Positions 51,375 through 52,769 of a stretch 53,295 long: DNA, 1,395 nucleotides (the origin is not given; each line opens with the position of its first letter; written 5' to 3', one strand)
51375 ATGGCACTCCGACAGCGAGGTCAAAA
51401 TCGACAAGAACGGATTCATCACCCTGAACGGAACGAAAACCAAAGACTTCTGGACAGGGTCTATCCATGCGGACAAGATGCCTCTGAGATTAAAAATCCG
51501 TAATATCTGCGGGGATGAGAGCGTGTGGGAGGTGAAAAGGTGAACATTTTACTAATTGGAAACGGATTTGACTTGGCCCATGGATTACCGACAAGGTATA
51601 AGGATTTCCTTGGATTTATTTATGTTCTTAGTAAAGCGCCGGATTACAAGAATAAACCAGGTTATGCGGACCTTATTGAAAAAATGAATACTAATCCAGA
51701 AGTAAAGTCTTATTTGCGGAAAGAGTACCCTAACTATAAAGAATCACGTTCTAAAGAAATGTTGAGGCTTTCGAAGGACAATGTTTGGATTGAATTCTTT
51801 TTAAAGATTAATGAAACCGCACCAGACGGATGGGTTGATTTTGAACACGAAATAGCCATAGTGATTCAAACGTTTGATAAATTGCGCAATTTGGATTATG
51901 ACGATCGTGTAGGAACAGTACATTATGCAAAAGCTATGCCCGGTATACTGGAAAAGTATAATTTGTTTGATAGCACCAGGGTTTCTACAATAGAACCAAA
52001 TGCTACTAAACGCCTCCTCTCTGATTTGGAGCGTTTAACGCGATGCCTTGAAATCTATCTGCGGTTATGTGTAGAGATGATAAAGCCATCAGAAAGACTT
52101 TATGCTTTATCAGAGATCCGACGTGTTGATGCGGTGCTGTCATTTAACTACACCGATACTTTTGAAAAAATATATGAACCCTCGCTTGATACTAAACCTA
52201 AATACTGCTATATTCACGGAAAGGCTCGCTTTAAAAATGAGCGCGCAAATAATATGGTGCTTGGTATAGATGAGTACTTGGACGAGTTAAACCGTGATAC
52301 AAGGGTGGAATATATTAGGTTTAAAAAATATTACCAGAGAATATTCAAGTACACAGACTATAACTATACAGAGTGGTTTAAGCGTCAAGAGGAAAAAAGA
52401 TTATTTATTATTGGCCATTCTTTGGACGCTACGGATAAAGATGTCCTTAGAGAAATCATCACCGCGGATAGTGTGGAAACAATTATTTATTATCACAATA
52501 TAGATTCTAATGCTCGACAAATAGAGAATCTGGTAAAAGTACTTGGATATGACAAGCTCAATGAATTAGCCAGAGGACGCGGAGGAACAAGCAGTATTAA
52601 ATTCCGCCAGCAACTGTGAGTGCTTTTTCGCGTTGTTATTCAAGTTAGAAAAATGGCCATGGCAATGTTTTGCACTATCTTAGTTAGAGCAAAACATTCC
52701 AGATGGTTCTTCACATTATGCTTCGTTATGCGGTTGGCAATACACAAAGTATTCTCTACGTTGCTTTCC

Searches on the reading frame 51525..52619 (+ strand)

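Call 56: search_protein_families(library=pfam, proteins=[window:51525-52619:+], max_evalue=0.001)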
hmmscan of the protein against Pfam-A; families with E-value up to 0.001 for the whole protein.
window:51525-52619:+ (364 aa): 1 family
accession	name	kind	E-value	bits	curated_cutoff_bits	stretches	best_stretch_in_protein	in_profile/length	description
PF14253.11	AbiH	-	5.4e-46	158.2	30.9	1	8-323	1-260/260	Bacteriophage abortive infection AbiH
